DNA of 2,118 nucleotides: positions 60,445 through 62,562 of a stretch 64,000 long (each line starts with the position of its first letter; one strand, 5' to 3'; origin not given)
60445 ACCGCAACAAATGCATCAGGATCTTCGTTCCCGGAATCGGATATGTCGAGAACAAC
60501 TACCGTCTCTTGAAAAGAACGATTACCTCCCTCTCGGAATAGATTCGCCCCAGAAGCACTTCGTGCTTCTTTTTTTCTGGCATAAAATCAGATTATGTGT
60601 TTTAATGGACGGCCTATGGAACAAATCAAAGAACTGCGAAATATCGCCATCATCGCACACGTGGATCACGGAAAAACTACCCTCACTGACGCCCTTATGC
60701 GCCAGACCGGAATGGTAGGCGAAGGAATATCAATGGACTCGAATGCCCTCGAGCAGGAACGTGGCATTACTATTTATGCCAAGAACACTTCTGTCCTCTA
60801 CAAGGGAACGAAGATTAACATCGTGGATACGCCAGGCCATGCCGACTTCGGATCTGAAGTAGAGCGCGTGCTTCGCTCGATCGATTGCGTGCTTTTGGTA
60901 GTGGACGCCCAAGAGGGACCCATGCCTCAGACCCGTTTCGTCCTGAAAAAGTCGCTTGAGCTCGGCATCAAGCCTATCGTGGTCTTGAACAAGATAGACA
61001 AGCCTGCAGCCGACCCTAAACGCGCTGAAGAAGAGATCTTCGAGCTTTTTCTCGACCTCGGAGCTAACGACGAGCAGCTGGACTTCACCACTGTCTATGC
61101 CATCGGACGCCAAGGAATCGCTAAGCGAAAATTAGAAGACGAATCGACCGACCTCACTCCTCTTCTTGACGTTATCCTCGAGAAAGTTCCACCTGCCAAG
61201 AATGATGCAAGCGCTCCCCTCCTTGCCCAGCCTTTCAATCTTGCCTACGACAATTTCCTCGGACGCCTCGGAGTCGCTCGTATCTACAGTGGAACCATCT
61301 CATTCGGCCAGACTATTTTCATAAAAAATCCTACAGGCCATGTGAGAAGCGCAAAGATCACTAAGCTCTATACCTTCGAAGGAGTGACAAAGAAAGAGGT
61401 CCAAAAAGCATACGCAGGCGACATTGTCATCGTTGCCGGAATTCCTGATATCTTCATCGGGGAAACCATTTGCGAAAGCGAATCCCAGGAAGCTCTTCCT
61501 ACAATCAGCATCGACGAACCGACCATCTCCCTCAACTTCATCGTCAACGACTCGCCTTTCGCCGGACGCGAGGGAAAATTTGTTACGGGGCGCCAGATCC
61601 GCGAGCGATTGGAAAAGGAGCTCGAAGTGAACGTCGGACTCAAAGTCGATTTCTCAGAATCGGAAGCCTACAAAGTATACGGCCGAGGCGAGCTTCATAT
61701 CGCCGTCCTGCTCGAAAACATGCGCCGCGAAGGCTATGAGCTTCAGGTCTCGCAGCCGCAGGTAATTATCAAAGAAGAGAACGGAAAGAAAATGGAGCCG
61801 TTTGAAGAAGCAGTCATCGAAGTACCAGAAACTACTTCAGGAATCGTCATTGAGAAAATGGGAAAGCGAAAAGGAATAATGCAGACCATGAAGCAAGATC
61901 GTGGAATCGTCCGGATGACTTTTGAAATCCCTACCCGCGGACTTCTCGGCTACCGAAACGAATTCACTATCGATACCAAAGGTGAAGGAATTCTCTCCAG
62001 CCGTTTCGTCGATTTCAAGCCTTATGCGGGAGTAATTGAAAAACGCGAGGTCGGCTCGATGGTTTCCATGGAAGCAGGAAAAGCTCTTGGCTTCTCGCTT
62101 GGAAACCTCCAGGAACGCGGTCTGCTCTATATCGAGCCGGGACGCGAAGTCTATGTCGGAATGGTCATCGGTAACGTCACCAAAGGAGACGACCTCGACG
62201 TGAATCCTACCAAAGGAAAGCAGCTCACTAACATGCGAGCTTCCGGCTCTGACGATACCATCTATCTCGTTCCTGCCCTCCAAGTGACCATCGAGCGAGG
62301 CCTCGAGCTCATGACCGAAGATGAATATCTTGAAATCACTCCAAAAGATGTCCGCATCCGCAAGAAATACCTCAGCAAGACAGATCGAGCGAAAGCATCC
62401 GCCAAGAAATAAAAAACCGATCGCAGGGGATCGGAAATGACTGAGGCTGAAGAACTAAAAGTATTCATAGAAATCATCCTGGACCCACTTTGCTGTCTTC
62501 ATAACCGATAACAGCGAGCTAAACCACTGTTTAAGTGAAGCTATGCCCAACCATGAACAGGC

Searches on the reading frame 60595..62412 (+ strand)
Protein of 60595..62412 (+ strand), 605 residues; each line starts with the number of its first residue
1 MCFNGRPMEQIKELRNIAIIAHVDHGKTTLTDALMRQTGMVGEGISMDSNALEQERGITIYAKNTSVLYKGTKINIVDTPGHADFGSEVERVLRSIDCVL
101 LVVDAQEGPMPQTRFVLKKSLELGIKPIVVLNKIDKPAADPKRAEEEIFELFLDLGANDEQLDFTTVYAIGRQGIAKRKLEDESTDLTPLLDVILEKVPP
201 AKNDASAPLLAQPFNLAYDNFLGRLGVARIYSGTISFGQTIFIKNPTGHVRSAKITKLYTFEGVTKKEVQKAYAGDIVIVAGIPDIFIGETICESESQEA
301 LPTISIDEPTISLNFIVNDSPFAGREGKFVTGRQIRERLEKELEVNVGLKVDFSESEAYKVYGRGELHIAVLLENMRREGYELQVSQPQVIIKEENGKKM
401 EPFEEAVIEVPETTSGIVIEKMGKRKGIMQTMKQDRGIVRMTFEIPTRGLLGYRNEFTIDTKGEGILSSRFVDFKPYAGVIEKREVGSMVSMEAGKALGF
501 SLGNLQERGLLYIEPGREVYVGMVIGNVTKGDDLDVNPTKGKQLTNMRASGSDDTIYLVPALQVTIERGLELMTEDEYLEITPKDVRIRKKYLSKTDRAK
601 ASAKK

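Call 99: search_protein_families(library=pfam, max_evalue=0.00001, proteins=[window:60595-62412:+])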
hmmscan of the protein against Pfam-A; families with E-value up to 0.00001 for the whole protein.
window:60595-62412:+ (605 aa): 6 families
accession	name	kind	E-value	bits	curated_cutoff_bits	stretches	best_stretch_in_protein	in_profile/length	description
PF00009.33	GTP_EFTU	-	2.5e-52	177.7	26.5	1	12-199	1-187/188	Elongation factor Tu GTP binding domain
PF21018.2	BipA_C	-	3.6e-39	133.4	23.8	1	487-594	2-109/110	TypA/BipA C-terminal domain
PF00679.30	EFG_C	-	1.4e-19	70.4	27.9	1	399-483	2-87/89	Elongation factor G C-terminus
PF03144.31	GTP_EFTU_D2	-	1.3e-11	45.2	30.3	1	223-293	1-73/73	Elongation factor Tu domain 2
PF22042.2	EF-G_D2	-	2.6e-10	40.7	27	1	214-294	7-83/84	Elongation factor G domain 2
PF01926.29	MMR_HSR1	-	2.7e-08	34.3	21.9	1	17-133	2-113/113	50S ribosome-binding GTPase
